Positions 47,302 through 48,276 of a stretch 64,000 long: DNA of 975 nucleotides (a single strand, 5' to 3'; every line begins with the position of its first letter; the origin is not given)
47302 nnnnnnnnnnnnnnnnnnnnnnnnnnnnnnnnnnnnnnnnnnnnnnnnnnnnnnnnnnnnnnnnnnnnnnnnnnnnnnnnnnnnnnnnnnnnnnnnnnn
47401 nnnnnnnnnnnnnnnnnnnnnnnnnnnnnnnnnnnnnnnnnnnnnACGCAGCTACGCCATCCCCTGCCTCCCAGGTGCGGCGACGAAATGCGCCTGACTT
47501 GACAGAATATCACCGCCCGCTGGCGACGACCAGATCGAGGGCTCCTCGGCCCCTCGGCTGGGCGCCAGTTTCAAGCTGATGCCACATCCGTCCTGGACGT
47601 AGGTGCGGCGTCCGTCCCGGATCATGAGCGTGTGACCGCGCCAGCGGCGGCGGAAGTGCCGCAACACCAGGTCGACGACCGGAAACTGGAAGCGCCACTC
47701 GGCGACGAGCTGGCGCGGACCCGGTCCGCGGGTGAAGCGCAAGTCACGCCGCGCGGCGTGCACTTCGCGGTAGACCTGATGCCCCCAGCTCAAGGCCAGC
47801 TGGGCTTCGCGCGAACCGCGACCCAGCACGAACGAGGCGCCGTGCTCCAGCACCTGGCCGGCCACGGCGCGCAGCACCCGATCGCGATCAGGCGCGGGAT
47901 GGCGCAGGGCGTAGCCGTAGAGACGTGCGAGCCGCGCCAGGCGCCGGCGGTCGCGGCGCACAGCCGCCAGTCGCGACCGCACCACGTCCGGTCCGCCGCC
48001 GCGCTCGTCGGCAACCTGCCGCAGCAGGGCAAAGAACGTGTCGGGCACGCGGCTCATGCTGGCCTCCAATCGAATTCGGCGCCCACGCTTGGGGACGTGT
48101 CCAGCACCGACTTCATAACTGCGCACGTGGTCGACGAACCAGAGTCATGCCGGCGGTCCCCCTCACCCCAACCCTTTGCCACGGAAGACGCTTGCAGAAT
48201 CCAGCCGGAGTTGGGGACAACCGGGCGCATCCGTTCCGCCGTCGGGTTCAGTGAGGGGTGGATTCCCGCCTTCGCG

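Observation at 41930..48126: Tightly coupled five-gene operon (DUF4130-like / SbcD-like / SbcC-like / membrane protein / SAM methyltransferase) adjacent to dinB-lexA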

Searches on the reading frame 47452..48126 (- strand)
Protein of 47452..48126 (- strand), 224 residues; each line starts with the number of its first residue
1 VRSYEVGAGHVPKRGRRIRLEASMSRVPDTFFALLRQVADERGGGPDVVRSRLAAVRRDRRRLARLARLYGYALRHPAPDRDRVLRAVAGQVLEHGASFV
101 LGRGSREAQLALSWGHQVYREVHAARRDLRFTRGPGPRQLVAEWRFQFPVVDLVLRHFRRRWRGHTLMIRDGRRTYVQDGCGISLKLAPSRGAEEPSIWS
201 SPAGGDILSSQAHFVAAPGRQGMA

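Call 3: search_protein_families(library=pfam, proteins=[window:47452-48126:-], max_evalue=1)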
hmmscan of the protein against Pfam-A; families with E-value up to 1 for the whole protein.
window:47452-48126:- (224 aa): 1 family
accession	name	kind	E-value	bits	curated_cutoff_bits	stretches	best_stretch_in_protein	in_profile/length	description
PF13566.11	DUF4130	-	3.2e-07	30.9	27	1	82-177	4-98/146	Domain of unknown function (DUF4130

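Call 4: search_protein_families(library=ncbifam, proteins=[window:47452-48126:-], max_evalue=1)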
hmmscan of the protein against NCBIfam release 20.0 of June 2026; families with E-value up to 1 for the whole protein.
window:47452-48126:- (224 aa): 1 family
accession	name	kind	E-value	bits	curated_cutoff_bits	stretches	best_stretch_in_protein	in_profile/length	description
TIGR03915.1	SAM_7_link_chp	equivalog_domain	3.6e-07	30.2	112.25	1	64-177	67-180/243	TIGR03915 family putative DNA repair protein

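Call 5: search_protein_families(library=padloc, proteins=[window:47452-48126:-], max_evalue=1)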
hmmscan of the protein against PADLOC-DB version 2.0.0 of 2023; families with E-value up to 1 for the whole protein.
window:47452-48126:- (224 aa): 0 families

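Call 64: search_protein_families(library=pfam, alignment_id=A5, max_evalue=0.01)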
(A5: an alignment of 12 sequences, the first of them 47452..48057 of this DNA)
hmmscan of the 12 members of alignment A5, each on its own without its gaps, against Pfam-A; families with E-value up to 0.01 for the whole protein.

A. member 1, window:47452-48057:- (201 aa): 1 family
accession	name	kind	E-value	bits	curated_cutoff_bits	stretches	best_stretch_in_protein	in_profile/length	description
PF13566.11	DUF4130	-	2.7e-07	31.2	27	1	59-154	4-98/146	Domain of unknown function (DUF4130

B. families by the number of members that match (of 12 scanned): 1 family
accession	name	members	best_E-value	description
PF13566.11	DUF4130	9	1.4e-07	Domain of unknown function (DUF4130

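Call 65: search_solved_structures(query=A5, max_evalue=10)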
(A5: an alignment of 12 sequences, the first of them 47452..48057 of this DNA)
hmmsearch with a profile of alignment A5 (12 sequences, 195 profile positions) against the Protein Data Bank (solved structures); distinct sequences matched with E-value up to 10: 3.
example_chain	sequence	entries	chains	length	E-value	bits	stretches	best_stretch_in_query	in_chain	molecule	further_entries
1zg2_A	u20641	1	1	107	0.11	14.9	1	100-124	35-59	Hypothetical UPF0213 protein BH0048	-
5nd1_B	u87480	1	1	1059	0.38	13.1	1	40-69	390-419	Capsid protein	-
6pwj_A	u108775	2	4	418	1.5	11.2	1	89-137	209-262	GGDEF and EAL domain-containing protein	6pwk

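Call 93: find_homologous_proteins(query=A5, max_evalue=0.001)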
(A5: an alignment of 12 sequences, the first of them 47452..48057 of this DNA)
Query A5 (12 sequences) (201 aa, profile of the alignment): 53 proteins with E <= 0.001 among 8000 candidates.
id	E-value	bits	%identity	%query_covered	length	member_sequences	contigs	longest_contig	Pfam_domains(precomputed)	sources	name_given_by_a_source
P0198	1.1e-100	353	86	100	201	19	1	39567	PF13566.12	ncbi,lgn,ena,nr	ncbi:MAG: DUF4130 domain-containing protein [Chloroflexota bacterium]|nr:DUF4130 domain-containing p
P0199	1.2e-100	353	97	100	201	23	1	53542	PF13566.12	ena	-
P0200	2.6e-100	351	97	100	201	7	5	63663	PF13566.12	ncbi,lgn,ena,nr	ncbi:MAG: DUF4130 domain-containing protein [Chloroflexi bacterium]|nr:DUF4130 domain-containing pro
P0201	7.7e-100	350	88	100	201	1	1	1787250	PF13566.12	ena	-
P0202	2.8e-99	348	83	100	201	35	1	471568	PF13566.12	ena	-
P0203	1.7e-98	346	89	100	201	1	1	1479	PF13566.12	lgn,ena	-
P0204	1.1e-92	327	56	84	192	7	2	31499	-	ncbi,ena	-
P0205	4.7e-92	325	58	84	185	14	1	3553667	-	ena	-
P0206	6.0e-92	324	57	84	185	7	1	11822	-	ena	-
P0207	6.1e-91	321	56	84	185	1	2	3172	-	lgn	-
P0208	9.6e-91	320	83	84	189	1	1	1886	PF13566.12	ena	-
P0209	2.4e-90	319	56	81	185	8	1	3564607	-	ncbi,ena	-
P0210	4.3e-90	318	57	83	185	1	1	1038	-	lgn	-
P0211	7.2e-90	317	58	84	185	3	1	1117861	-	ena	-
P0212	1.5e-89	316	54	84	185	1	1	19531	-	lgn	-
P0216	2.4e-88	312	53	85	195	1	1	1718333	PF13566.12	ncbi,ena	-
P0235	1.5e-83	297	70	98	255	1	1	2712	PF00977.28,PF13566.12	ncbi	-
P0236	1.6e-79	284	52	91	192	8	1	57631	PF13566.12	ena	-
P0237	3.0e-79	283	53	85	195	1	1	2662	PF13566.12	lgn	-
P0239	2.0e-75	270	56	90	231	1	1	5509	PF13566.12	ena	-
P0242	8.3e-71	255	52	97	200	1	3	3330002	-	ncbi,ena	-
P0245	6.6e-64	233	62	79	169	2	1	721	PF13566.12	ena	-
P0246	2.8e-59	218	54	82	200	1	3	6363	PF13566.12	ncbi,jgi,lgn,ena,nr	ncbi:MAG: DUF4130 domain-containing protein [Actinobacteria bacterium]|nr:DUF4130 domain-containing 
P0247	4.6e-49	184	57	53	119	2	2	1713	PF13566.12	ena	-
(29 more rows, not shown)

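Call 94: find_encoding_contigs(protein=P0242, flank=9000, max_places=1)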
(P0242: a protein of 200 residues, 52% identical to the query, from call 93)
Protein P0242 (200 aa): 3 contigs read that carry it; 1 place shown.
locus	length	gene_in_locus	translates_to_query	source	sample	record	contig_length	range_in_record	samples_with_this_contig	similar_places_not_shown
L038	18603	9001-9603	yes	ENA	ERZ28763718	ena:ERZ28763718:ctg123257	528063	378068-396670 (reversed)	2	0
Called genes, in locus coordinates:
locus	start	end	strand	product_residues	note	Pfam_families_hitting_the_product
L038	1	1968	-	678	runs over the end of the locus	PF03190:Thioredox_DsbH, PF13899:Thioredoxin_7, PF13098:Thioredoxin_2 (faint)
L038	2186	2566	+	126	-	PF04126:Cyclophil_like, PF18050:Cyclophil_like2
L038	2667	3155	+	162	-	-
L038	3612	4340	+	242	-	-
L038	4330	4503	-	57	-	PF12762:DDE_Tnp_IS1595 (faint)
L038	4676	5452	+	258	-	PF04655:APH_6_hur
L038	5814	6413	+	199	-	PF01726:LexA_DNA_bind, PF12802:MarR_2 (weak), PF00717:Peptidase_S24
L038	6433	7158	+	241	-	PF13424:TPR_12 (faint), PF00515:TPR_1 (faint), PF07719:TPR_2 (faint), PF13181:TPR_8 (faint)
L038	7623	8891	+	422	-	PF00817:IMS, PF11798:IMS_HHH, PF11799:IMS_C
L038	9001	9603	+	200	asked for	-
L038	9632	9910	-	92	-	-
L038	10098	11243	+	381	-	-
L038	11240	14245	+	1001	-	-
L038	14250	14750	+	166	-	-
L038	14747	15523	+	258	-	PF13489:Methyltransf_23, PF13847:Methyltransf_31, PF08241:Methyltransf_11, PF08242:Methyltransf_12, PF13649:Methyltransf_25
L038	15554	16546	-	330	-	PF00583:Acetyltransf_1 (weak)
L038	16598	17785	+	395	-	PF00155:Aminotran_1_2, PF01041:DegT_DnrJ_EryC1 (faint)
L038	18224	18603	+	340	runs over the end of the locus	PF13487:HD_5, PF01966:HD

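Call 95: find_encoding_contigs(protein=P0246, flank=9000, max_places=2)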
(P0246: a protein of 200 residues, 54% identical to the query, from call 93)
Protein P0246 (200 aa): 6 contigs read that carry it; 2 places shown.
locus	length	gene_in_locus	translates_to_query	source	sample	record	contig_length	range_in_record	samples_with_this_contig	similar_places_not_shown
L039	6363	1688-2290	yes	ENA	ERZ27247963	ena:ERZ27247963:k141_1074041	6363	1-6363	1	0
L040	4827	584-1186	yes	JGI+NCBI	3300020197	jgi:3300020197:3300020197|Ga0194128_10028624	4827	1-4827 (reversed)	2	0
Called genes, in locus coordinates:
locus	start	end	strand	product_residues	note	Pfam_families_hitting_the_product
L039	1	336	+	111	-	?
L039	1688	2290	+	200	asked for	PF13566:DUF4130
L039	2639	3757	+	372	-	-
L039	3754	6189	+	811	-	-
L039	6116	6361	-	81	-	?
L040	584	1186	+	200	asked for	PF13566:DUF4130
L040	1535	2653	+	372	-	-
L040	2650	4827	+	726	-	?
